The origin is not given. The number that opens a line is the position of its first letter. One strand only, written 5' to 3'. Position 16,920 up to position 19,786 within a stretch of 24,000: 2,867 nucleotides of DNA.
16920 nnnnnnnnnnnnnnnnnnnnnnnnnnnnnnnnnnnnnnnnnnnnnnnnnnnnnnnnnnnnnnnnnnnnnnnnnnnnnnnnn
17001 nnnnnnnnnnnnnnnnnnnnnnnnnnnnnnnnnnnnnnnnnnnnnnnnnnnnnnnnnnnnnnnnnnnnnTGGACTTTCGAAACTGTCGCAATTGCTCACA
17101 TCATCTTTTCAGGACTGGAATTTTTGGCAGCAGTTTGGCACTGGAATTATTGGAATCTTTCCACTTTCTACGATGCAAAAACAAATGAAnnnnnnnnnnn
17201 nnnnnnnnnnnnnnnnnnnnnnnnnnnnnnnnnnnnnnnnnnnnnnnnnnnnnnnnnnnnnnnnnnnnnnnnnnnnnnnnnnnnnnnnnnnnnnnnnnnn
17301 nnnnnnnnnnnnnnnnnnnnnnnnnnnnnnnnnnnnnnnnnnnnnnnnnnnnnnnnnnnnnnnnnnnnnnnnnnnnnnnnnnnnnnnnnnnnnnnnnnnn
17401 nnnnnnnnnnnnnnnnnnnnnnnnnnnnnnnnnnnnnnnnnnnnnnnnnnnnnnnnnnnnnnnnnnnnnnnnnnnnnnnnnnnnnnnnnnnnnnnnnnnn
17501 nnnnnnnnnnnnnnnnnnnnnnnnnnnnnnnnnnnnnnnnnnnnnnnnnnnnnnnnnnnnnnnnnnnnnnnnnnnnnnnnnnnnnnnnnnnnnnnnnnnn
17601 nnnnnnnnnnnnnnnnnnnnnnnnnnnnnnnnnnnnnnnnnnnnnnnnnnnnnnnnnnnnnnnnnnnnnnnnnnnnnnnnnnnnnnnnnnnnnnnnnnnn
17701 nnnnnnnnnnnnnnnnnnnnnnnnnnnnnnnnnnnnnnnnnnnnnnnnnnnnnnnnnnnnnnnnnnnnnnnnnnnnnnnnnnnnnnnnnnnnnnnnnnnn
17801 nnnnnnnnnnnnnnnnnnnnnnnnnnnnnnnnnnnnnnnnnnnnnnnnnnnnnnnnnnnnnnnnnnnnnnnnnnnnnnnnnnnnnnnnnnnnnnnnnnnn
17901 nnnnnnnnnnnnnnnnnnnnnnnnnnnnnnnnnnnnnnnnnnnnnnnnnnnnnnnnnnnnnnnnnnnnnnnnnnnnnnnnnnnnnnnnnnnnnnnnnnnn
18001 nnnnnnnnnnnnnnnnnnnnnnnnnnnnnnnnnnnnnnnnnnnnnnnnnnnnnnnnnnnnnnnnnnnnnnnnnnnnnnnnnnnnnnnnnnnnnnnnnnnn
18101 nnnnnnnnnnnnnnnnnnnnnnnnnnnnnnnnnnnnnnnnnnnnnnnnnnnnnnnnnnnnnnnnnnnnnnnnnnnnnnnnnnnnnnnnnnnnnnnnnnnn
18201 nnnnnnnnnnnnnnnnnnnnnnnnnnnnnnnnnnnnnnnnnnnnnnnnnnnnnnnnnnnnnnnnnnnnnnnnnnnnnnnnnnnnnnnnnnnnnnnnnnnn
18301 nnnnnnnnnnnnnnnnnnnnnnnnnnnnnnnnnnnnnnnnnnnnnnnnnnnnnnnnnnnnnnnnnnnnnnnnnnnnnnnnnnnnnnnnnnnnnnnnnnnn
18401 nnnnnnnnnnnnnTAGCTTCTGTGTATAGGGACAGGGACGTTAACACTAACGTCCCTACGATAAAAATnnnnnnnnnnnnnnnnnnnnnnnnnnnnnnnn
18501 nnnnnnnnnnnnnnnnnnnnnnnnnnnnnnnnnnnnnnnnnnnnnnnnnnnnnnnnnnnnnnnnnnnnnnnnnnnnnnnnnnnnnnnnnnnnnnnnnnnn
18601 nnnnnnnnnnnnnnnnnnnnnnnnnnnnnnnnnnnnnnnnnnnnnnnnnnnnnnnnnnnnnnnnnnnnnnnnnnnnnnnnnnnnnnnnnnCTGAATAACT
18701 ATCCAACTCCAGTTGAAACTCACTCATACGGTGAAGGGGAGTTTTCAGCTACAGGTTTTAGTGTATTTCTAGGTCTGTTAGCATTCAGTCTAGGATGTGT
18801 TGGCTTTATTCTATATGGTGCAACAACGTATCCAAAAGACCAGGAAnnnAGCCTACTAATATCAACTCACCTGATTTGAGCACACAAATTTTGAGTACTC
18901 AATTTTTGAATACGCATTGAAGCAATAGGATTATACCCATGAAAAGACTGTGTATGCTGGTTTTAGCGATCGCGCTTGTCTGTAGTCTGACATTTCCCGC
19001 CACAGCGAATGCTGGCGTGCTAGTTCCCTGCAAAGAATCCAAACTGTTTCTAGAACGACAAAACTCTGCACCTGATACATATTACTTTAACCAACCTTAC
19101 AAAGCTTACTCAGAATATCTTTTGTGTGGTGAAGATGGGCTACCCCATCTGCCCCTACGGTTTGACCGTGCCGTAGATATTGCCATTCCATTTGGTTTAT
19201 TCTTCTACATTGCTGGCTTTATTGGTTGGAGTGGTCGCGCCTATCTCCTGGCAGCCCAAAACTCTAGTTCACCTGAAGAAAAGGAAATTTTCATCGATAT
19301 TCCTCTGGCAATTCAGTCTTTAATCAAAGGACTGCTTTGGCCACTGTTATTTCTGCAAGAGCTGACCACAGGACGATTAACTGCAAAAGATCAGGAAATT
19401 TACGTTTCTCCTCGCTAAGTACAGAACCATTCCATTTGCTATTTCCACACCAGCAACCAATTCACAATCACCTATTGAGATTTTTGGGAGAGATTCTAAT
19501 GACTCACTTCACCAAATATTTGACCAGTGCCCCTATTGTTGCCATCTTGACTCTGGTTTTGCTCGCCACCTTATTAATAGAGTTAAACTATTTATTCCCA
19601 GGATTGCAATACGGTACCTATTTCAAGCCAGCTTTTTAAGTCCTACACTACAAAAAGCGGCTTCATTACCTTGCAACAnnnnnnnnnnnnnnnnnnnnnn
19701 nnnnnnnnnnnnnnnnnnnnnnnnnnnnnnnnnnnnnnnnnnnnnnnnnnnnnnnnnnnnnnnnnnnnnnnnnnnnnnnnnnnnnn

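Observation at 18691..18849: PsbH2 carries a 52-residue C-terminal extension predicted to add a second transmembrane helix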

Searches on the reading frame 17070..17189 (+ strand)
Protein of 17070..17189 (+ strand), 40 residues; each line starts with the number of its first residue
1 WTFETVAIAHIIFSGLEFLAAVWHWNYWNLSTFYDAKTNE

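Call 70: search_solved_structures(query=window:17070-17189:+, max_evalue=0.001, show_alignments=4)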
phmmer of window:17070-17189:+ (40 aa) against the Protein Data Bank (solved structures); distinct sequences matched with E-value up to 0.001: 42.
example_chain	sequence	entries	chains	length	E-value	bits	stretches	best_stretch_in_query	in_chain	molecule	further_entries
9t5t_B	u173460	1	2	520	3.7e-18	66.7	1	1-40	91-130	Photosystem II CP47 reaction center protein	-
7sa3_B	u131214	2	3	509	2.1e-16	61.2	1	1-40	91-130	Photosystem II CP47 reaction center protein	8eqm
9t5u_B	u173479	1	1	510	4.8e-12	47.8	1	1-40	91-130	PsbB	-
1izl_B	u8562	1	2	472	6.2e-12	47.5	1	1-40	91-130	Photosystem II: Subunit PsbB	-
3a0b_B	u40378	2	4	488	6.5e-12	47.4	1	1-40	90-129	Photosystem II core light harvesting protein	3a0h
3wu2_B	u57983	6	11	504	6.8e-12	47.4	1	1-40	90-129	Photosystem II CP47 chlorophyll apoprotein | Photosystem II core light harvesting protein | Photosystem II CP47 reaction center protein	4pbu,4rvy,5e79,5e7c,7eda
4il6_B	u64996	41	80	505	6.8e-12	47.4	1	1-40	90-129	Photosystem II core light harvesting protein | Photosystem II CP47 chlorophyll apoprotein | Photosystem II CP47 reaction center protein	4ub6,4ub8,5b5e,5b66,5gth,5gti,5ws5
5h2f_B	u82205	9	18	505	6.8e-12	47.4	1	1-40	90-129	Photosystem II CP47 reaction center protein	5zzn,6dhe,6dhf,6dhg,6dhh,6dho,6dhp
6w1o_B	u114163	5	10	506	6.8e-12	47.4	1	1-40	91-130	Photosystem II CP47 reaction center protein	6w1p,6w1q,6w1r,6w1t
5v2c_B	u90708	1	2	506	6.8e-12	47.4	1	1-40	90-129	Photosystem II CP47 reaction center protein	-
11yo_B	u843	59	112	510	6.9e-12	47.4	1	1-40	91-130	Photosystem II CP47 reaction center protein | photosystem II core light harvesting protein | CP47 protein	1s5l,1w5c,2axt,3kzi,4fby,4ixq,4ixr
9s3e_B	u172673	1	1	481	7.1e-12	47.3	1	1-39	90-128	Photosystem II CP47 reaction center protein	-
6yp7_b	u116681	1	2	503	7.5e-12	47.2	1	1-39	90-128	Photosystem II CP47 reaction center protein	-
5xnl_B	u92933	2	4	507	7.5e-12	47.2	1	1-39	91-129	Photosystem II CP47 reaction center protein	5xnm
9ifm_B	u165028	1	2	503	7.6e-12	47.2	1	1-39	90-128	Photosystem II CP47 reaction center protein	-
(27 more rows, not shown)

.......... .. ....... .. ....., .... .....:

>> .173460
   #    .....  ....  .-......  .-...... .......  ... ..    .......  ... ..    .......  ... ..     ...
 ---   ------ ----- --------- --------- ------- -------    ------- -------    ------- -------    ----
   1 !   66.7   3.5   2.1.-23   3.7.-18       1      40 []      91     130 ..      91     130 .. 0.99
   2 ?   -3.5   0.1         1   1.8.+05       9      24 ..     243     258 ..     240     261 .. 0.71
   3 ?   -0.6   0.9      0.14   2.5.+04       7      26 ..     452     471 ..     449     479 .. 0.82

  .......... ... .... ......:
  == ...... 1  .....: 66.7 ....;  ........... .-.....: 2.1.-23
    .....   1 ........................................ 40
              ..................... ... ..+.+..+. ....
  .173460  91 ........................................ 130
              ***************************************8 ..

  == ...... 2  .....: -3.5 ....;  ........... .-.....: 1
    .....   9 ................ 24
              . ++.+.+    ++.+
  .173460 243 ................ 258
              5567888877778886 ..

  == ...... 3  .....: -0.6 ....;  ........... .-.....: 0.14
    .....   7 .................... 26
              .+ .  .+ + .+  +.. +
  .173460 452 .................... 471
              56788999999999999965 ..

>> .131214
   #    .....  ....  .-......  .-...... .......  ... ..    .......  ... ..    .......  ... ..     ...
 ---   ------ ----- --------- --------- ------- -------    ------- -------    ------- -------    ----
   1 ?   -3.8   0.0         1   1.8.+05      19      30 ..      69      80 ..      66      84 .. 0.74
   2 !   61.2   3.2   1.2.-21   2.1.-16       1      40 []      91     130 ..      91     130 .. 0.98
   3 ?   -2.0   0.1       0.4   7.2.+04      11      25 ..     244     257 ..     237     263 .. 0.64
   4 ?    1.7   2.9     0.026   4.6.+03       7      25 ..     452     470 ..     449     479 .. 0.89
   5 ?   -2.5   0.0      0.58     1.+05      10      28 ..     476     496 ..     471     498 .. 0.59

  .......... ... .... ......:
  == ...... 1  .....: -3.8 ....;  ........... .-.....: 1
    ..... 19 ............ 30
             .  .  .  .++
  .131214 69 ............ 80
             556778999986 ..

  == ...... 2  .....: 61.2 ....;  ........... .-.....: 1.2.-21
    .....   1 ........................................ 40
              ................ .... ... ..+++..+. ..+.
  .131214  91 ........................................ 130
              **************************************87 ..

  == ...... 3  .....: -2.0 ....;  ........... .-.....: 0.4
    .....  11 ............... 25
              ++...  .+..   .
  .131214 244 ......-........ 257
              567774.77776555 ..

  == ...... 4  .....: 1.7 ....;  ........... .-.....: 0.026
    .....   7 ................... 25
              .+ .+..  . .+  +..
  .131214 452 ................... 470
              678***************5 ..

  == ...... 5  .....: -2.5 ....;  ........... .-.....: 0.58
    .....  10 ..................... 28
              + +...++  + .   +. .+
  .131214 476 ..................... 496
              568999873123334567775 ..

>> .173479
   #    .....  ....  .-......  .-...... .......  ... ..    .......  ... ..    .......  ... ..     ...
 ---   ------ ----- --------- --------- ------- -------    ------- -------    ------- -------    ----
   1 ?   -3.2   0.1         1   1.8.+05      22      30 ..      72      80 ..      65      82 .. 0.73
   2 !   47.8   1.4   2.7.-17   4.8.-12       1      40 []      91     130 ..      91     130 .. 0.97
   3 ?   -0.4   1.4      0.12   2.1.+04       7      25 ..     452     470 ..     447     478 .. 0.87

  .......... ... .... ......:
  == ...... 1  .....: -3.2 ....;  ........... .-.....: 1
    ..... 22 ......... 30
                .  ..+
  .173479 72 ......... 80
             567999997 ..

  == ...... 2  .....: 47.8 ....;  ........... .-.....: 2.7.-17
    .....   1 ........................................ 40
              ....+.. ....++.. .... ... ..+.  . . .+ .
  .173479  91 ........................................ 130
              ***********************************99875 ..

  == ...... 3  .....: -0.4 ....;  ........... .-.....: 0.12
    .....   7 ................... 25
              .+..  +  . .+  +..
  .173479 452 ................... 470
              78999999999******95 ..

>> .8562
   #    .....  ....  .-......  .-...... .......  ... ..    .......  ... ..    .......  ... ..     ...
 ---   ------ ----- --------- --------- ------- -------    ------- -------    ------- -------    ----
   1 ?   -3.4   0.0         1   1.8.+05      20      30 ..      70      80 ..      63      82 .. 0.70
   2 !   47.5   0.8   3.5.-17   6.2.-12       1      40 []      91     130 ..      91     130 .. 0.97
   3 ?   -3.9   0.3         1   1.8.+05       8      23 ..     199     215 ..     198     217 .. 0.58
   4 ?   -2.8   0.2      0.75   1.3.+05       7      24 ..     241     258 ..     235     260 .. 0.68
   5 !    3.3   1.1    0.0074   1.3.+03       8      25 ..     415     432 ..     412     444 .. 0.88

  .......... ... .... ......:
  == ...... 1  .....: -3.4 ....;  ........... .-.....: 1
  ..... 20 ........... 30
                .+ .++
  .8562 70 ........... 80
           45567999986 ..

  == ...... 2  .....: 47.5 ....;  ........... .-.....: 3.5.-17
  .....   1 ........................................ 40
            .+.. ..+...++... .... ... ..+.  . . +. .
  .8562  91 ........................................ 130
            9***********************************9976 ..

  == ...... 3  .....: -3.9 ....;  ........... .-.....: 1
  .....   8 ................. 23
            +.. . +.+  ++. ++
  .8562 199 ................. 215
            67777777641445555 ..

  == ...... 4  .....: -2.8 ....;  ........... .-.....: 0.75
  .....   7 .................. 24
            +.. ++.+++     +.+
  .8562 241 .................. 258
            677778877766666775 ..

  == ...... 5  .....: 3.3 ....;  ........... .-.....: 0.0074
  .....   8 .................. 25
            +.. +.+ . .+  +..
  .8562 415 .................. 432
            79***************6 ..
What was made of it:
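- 16800..18416 (+): psbB2, the far-red CP47 and binding partner. It has Glu107 and His114 of the Chl f B617 site, plus a C-terminal tail of about 33 residues. Synechococcus 7335 has Ser107 there, and Calothrix and white-light PsbB have Leu107 (call 70).
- PsbB2 Glu107 and His114 are identical to 9T5T_B (call 70).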

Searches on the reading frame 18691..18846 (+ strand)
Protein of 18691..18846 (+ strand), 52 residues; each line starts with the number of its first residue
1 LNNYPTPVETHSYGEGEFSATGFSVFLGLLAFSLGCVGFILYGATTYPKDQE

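Call 5: search_protein_families(library=pfam, proteins=[window:18691-18846:+], max_evalue=1)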
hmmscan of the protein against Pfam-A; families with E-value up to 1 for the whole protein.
window:18691-18846:+ (52 aa): 0 families

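Call 14: find_homologous_proteins(query=window:18691-18846:+, max_evalue=10)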
Query window:18691-18846:+: no candidate shares three 5-residue words with the query. No homologue found.
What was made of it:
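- Tried and rejected: A word-index homology search with the 52-aa extension alone returned no candidates (call 14).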

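Call 34: search_protein_representatives(protein=window:18691-18846:+)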
Query: 52 residues. Proteins with E-value up to 0.001 (for the whole library): 4; up to 1e-10: 0; up to 1e-30: 0. The best 4 are listed.
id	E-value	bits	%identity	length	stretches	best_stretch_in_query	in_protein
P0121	2.1e-09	52.7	52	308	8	36-52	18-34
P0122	2.4e-06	43.2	48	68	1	10-51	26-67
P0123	1.2e-05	41.0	46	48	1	11-51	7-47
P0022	5.0e-05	39.0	54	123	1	15-51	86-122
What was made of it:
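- A phmmer search of 1.84 billion representatives finds no PsbN (call 34).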

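Call 36: list_cluster_members(proteins=[P0123, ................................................, P0001, P0012])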
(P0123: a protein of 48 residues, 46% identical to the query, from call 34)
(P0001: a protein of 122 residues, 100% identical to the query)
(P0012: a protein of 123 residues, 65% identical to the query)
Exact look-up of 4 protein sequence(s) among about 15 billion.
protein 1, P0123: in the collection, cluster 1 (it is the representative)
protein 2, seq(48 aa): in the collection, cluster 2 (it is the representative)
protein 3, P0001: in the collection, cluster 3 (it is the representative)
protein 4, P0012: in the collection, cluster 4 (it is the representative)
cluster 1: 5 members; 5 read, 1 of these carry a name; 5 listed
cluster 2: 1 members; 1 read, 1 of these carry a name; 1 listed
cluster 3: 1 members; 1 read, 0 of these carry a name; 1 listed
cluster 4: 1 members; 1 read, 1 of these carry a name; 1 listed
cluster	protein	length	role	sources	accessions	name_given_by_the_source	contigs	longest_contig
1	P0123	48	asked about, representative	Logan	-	-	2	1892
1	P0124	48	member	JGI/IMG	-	hypothetical protein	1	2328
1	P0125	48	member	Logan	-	-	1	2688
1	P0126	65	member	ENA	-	-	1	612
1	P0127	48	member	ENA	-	-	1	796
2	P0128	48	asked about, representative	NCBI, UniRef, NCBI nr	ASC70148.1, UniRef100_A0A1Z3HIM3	hypothetical protein XM38_010780 [Halomicronema hongdechloris C2206] | Uncharacterized protein n=1 Tax=Halomicronema hongdechloris C2206 TaxID=1641165 ...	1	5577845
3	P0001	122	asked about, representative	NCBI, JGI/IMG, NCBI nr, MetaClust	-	-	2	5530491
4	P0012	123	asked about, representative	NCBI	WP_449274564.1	photosystem II reaction center phosphoprotein PsbH [Kovacikia minuta]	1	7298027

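Call 42: search_solved_structures(query=A2, max_evalue=10, show_alignments=3)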
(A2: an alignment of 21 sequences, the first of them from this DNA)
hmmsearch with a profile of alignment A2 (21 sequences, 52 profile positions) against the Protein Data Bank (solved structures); distinct sequences matched with E-value up to 10: 1.
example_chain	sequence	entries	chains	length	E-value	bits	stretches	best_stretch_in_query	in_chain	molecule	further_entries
9t5t_G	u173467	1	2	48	1.1e-14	56.8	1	12-51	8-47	PsbH2'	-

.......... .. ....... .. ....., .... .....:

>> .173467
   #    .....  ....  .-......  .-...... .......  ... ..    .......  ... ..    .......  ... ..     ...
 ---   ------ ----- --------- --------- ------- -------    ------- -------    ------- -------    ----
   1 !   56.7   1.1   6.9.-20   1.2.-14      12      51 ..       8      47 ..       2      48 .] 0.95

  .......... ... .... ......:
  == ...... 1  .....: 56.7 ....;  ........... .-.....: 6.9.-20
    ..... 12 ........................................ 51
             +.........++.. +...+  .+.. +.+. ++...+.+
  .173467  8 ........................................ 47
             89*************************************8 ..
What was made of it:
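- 18724..18846 (+): PsbH2' module, aa 82-122. It comprises the SYGEGEF motif, helix 2 (about aa 88-113) and the cytoplasmic tail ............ The A2 profile hits 9T5T_G 'PsbH2'' at E 1.1e-14 (call 42).
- Profile hit to 9T5T_G at E 1.1e-14 (call 42).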

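Call 67: search_protein_families(library=ncbifam, proteins=[window:18691-18846:+], max_evalue=0.1)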
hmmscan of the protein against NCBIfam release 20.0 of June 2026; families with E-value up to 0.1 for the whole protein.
window:18691-18846:+ (52 aa): 0 families

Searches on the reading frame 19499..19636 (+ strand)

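Call 64: search_protein_families(library=pfam, proteins=[window:19499-19636:+], max_evalue=0.001)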
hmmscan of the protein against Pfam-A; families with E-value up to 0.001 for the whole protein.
window:19499-19636:+ (46 aa): 1 family
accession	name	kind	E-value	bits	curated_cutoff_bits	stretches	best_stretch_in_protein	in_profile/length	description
PF01701.23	PSI_PsaJ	-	7e-16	58.9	22.4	1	1-36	1-36/37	Photosystem I reaction centre subunit IX / PsaJ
